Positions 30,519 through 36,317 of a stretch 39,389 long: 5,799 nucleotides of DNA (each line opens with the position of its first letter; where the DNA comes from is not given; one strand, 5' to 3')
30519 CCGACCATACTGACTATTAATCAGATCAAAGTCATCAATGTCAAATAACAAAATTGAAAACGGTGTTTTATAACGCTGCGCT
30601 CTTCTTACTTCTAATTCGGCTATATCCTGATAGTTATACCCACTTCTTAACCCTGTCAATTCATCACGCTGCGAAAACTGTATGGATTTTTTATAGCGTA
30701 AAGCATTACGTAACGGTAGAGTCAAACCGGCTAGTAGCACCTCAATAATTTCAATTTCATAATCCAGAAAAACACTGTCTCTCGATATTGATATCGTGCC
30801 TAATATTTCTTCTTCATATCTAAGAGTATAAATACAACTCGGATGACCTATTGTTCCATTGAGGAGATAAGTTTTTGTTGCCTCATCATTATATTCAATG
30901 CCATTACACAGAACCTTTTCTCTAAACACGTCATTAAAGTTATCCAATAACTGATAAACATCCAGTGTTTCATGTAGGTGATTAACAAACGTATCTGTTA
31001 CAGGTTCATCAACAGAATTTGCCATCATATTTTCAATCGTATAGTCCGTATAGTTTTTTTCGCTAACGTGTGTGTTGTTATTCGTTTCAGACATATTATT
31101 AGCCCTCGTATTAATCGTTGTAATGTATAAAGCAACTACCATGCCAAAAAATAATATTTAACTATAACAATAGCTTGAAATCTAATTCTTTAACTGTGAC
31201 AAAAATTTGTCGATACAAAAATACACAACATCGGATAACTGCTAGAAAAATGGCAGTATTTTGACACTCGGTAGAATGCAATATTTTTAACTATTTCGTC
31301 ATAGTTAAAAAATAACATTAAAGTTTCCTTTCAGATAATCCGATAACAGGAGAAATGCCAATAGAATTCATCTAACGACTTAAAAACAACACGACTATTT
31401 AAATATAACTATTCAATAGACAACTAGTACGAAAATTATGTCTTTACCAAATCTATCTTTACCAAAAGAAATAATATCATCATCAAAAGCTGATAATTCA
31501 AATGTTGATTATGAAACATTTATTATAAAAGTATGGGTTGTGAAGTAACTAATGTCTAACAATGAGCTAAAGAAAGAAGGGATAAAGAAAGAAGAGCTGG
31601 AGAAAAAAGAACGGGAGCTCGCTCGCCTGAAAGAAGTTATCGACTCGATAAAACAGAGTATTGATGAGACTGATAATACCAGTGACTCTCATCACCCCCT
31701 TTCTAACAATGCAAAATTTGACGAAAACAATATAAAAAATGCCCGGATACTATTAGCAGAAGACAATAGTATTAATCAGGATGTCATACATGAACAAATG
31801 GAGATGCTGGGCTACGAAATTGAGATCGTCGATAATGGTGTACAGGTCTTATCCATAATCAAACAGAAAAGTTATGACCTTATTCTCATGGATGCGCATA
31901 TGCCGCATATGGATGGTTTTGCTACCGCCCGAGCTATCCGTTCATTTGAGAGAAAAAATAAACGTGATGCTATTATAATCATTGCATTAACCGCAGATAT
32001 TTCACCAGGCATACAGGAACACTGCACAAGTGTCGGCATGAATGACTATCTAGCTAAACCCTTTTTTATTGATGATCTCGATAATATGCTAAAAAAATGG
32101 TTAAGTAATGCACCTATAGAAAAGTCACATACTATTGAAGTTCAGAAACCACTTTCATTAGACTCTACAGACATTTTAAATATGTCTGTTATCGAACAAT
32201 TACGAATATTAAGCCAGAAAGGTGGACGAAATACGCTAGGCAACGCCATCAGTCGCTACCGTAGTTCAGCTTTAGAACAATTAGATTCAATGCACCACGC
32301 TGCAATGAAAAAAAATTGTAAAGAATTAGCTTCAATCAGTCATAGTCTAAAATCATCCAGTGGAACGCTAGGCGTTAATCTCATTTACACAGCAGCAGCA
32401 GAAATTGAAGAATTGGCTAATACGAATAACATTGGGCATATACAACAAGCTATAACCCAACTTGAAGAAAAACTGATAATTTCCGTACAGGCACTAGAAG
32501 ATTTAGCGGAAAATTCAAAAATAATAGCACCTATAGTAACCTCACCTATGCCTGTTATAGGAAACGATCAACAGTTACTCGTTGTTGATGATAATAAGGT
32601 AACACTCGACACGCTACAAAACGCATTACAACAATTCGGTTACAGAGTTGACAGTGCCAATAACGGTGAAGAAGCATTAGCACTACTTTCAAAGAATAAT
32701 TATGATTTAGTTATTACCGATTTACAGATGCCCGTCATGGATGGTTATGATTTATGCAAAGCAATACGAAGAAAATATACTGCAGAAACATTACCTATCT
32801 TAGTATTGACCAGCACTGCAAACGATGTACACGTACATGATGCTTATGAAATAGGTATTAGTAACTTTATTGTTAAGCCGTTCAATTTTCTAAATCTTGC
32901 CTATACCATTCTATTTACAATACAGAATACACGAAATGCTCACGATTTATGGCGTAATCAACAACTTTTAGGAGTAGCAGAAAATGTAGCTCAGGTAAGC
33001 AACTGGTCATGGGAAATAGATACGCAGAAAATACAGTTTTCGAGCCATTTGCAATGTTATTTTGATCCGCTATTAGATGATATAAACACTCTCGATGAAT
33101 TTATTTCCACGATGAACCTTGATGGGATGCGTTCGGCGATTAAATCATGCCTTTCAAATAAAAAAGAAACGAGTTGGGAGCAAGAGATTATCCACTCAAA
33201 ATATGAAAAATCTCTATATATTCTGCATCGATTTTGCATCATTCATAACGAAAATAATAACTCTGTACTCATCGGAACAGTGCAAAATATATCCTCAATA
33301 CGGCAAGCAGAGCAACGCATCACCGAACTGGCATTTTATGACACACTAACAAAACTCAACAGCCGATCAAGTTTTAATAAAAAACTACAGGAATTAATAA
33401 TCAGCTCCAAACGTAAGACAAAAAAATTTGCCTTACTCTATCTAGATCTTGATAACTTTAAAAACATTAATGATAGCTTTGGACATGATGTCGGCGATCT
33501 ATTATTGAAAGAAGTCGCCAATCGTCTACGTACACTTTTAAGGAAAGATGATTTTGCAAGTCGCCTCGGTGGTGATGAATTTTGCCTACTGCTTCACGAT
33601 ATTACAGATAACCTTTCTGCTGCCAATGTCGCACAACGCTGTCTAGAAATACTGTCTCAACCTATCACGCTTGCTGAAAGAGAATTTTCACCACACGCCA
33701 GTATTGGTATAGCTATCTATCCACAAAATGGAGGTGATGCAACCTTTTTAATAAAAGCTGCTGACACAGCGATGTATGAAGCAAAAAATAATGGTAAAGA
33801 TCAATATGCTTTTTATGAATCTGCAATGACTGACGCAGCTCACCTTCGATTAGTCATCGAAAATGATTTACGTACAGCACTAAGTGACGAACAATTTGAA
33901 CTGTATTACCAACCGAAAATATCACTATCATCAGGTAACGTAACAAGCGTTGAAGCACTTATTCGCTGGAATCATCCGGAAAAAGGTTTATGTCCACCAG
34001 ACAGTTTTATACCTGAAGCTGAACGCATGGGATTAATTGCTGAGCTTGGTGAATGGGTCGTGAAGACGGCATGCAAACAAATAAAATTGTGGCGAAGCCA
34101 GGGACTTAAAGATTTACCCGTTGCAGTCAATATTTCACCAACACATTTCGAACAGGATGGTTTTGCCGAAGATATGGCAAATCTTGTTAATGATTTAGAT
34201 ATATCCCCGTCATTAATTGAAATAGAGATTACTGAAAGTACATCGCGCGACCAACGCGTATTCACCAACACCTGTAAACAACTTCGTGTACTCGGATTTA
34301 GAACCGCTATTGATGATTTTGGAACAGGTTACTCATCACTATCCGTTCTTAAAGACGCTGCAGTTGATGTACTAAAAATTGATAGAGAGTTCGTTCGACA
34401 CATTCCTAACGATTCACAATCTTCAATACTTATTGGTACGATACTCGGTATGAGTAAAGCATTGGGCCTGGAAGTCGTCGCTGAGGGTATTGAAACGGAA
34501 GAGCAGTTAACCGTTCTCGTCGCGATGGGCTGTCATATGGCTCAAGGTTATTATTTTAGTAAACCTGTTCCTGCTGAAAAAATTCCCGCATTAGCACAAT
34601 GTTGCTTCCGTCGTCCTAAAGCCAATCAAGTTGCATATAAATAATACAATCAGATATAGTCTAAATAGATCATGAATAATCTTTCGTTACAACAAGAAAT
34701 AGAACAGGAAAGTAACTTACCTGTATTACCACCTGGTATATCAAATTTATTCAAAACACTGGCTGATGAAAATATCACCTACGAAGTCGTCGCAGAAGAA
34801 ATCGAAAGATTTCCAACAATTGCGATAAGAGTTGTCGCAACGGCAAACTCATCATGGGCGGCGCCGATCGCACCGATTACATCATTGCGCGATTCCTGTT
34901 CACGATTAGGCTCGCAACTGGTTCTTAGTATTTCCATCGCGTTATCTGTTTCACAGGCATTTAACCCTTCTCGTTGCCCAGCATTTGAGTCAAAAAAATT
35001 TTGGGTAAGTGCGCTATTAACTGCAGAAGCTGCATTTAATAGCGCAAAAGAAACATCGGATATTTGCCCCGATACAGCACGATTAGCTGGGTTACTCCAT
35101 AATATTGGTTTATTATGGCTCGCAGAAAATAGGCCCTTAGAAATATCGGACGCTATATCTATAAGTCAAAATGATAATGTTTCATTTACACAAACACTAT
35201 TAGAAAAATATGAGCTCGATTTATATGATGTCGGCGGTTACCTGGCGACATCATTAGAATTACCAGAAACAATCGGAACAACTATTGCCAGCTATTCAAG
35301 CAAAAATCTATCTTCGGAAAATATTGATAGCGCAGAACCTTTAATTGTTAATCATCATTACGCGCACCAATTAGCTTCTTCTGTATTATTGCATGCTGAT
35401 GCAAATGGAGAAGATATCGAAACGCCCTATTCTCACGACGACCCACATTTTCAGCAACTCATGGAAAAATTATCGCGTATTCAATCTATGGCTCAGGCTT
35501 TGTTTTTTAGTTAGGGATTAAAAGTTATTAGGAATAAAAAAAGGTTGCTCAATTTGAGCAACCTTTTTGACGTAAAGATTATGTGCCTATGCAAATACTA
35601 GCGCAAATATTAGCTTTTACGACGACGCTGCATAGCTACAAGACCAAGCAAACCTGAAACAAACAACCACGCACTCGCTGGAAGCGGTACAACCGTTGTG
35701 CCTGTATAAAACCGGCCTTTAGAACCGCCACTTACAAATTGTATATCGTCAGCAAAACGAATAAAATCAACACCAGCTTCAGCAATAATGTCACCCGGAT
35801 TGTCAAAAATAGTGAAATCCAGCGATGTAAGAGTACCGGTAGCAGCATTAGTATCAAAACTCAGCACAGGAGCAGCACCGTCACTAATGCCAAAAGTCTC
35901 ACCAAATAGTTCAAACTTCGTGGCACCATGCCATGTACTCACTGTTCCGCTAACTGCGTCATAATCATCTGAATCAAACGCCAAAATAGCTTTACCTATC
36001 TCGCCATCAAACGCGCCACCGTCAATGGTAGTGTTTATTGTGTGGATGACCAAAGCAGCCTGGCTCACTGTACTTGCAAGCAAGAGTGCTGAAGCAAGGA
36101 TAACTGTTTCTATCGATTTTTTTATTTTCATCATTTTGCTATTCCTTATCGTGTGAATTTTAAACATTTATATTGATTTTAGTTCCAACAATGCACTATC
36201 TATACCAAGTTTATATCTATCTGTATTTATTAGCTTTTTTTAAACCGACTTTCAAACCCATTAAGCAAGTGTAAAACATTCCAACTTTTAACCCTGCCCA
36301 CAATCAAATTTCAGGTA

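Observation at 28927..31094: Degenerate GGDEF (NADEF with intact I-site) translationally coupled to a SPOR protein and flgA-flgM-flgN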

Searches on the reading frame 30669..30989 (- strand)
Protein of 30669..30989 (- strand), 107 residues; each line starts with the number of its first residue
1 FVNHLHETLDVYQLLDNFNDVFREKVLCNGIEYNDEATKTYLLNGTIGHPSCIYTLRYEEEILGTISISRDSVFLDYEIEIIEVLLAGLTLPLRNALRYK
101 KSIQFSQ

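Call 60: find_related_loci(query=A3, collection=metagenome_contigs, flank=6000)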
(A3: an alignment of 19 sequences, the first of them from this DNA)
Query A3 (107 aa) in metagenome_contigs; peptide patterns used: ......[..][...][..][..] (x = any residue, [..] = any of these).
23 stretches matched a pattern; 18 encode a relative of the query (tblastn E <= 1e-3); 18 distinct loci.
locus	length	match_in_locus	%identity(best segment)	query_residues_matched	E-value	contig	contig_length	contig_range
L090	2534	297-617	96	1-107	3e-69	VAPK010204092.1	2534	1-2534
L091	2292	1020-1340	77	1-107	4e-57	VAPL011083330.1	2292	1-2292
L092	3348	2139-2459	56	1-107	5e-37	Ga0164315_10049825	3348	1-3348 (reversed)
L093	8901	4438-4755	55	1-106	3e-35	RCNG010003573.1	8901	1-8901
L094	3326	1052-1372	53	1-107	4e-35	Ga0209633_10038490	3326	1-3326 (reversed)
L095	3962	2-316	55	2-106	4e-35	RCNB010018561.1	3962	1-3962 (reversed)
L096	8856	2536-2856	52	1-107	3e-34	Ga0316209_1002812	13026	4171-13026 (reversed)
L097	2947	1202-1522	55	1-107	4e-34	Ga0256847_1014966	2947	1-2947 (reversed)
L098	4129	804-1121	52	1-106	2e-33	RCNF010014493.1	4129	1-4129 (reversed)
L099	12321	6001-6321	50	1-107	7e-33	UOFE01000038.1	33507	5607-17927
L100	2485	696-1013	50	1-106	2e-31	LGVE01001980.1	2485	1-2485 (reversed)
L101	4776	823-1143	42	1-107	3e-27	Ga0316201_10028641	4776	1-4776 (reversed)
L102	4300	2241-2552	40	3-106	3e-26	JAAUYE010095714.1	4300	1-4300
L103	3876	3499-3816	39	1-106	2e-22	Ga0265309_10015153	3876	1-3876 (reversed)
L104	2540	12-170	66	54-106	6e-20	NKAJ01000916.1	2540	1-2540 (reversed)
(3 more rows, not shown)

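Call 62: search_solved_structures(query=A3, max_evalue=10, show_alignments=2)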
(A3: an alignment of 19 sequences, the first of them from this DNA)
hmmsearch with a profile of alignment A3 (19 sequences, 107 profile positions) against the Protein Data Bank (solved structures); distinct sequences matched with E-value up to 10: 6.
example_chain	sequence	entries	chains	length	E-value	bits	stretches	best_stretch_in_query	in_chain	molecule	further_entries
1jjr_A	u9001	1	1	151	0.13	15.5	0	28-50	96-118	THYROID AUTOANTIGEN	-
4jlv_A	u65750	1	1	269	0.23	14.8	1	26-90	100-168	C-terminal fragment of Membrane protein CapA1, Putative uncharacterized protein capB1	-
6dkt_A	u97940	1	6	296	0.26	14.6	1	56-88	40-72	Arginase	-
6nfp_A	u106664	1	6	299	0.26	14.6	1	56-88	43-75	Arginase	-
5esw_A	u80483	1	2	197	1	12.7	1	44-97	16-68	Purine/pyrimidine phosphoribosyltransferase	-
5esx_A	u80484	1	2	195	1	12.7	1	44-97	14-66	Purine/pyrimidine phosphoribosyltransferase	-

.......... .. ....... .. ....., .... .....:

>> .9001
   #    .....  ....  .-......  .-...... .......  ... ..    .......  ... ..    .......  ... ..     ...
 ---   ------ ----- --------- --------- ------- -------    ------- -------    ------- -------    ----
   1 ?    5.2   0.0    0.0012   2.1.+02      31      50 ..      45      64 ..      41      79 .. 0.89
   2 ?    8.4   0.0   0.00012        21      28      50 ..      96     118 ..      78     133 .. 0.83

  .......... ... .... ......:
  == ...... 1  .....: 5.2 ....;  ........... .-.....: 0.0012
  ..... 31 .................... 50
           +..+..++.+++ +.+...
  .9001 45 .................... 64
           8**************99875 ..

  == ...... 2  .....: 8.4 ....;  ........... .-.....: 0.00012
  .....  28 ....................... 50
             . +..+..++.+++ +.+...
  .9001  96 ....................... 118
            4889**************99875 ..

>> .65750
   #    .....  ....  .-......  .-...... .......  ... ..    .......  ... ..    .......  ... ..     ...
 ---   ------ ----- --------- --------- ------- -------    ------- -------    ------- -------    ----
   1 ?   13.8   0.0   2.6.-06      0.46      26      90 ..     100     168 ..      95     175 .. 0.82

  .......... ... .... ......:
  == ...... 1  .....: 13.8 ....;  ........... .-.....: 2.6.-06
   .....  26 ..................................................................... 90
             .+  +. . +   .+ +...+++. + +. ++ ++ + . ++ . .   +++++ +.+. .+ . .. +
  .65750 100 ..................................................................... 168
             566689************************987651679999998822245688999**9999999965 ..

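Call 63: search_protein_families(library=pfam, alignment_id=A3, max_evalue=1)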
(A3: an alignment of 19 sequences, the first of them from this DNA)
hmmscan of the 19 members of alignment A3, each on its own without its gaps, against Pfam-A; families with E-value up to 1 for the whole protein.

A. member 1, seq(107 aa): 1 family
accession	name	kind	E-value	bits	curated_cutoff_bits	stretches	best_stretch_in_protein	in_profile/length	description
PF09124.16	Endonuc-dimeris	-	0.017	15.7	22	1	24-42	23-41/54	T4 recombination endonuclease VII, dimerisation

B. families by the number of members that match (of 19 scanned): 5 families
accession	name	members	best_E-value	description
PF01590.32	GAF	2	0.13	GAF domain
PF09124.16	Endonuc-dimeris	1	0.017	T4 recombination endonuclease VII, dimerisation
PF13157.11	Enas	1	0.062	Endospore appendages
PF16415.11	CNOT1_CAF1_bind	1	0.15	CCR4-NOT transcription complex subunit 1 CAF1-binding domain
PF19414.4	Astro_p19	1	0.22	Astrovirus p19 protein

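Call 70: search_protein_representatives(protein=window:30669-30989:-)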
Query: 107 residues. Proteins with E-value up to 0.001 (for the whole library): 200; up to 1e-10: 9; up to 1e-30: 0. The best 150 are listed.
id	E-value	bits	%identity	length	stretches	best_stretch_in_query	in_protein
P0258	4.4e-30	120.1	95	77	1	21-80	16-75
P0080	7.8e-28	112.9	54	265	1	1-107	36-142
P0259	1.6e-24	102.2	53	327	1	1-107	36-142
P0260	5.7e-23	97.3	46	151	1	1-106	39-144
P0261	1.4e-19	86.3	45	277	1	1-107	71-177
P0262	8.0e-17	77.5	37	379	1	1-106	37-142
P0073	1.6e-15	73.3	41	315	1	4-107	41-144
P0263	3.7e-13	65.8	35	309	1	1-105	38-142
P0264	1.0e-10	57.9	39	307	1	4-104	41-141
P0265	1.1e-10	57.8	41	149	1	2-103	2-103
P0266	1.3e-10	57.6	32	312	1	7-107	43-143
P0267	2.3e-10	56.8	35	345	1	2-104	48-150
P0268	2.8e-10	56.5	36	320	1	4-104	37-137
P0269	5.8e-10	55.5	39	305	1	2-101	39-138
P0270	3.9e-09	52.8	33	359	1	5-103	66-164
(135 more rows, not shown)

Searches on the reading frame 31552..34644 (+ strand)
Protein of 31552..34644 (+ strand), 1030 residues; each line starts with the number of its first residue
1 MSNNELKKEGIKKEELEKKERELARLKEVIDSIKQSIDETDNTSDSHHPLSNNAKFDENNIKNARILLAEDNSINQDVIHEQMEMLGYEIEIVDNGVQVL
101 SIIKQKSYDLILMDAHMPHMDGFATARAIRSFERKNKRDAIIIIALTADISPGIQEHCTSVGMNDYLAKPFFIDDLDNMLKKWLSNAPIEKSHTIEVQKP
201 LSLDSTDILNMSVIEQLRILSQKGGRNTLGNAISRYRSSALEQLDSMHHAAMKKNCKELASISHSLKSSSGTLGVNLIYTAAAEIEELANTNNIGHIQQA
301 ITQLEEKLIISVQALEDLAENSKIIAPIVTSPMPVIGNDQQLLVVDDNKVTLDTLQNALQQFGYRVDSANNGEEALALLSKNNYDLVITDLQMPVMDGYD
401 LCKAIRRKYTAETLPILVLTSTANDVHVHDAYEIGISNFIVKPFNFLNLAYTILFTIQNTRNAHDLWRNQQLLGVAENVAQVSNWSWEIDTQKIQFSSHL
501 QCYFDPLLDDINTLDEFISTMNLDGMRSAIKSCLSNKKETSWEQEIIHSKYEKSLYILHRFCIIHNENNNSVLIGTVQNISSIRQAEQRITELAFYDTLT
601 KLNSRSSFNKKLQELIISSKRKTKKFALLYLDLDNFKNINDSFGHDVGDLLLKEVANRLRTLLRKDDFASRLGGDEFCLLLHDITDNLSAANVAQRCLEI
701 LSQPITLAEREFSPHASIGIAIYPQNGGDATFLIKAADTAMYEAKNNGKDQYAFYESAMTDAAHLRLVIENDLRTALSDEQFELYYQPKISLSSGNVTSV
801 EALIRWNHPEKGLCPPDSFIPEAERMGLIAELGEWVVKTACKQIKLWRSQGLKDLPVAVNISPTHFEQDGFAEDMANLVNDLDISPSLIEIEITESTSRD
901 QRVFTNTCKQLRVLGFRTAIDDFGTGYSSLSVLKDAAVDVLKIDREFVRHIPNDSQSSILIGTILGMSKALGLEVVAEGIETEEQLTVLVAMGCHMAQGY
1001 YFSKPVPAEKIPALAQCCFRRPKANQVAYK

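Call 4: search_protein_families(library=pfam, proteins=[window:31552-34644:+], max_evalue=0.01)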
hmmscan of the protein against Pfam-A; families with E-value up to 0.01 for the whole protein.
window:31552-34644:+ (1030 aa): 5 families
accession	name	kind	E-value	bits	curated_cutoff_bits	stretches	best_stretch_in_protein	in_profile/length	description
PF00563.25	EAL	-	4.4e-76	255.8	31.3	1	771-1005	2-236/236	EAL domain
PF00072.30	Response_reg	-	2.2e-52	176.4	30.2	2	343-449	2-106/111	Response regulator receiver domain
PF00990.26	GGDEF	-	1e-49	168.8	23.8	1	594-751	1-161/161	Diguanylate cyclase, GGDEF domain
PF23198.2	PDE8A_N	-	2.8e-14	53.7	29.6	2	340-423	11-95/147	PDE8A-like, N-terminal domain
PF01627.28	Hpt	-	1.5e-07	32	24.6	1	235-307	5-77/84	Hpt domain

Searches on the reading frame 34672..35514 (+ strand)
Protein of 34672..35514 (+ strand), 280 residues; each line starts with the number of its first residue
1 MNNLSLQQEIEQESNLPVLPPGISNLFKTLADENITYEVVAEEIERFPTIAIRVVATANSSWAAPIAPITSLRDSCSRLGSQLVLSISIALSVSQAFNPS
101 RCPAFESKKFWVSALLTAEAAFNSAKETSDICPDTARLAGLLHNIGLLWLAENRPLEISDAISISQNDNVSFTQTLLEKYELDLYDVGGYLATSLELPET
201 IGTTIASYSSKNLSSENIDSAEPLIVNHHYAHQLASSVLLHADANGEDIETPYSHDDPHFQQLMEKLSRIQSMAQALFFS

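Call 5: search_protein_families(library=pfam, proteins=[window:34672-35514:+], max_evalue=0.001)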
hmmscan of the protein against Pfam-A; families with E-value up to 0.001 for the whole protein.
window:34672-35514:+ (280 aa): 1 family
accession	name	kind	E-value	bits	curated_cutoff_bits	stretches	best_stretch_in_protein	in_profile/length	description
PF08668.18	HDOD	-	9e-28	97.5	22.9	1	16-207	1-192/196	HDOD domain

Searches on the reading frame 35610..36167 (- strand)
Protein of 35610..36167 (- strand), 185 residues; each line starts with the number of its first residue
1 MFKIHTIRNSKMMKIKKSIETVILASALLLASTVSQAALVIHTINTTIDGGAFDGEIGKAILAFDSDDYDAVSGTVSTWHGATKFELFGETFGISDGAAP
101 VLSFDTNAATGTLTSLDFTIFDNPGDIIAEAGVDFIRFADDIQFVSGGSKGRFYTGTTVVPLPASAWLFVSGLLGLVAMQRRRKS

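Call 5: search_protein_families(library=pfam, proteins=[window:35610-36167:-], max_evalue=0.001)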
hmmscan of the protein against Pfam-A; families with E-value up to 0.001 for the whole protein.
window:35610-36167:- (185 aa): 0 families

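Call 16: search_protein_families(library=ncbifam, proteins=[window:35610-36167:-], max_evalue=0.01)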
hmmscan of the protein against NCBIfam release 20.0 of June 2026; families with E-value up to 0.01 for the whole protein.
window:35610-36167:- (185 aa): 5 families
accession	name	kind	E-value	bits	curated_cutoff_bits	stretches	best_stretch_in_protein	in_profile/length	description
NF033554.9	floc_PepA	equivalog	2.7e-09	37.2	80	1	45-184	131-261/261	flocculation-associated PEP-CTERM protein PepA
TIGR03370.1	VPLPA-CTERM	domain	5.8e-09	35.8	25.35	1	160-184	1-25/25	VPLPA-CTERM sorting domain-containing protein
NF041927.1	Xrt_dep_XDP1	equivalog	0.0016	18.5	125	1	155-183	214-242/242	exosortase-dependent surface protein XDP1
NF046088.1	anchor_EppA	equivalog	0.0037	17.6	90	1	155-184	28-57/58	EPS-associated small membrane protein EppA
NF041538.1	PEP_EDSA_1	subfamily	0.0074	16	100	1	158-183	282-307/307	EDSAP-1 family PEP-CTERM protein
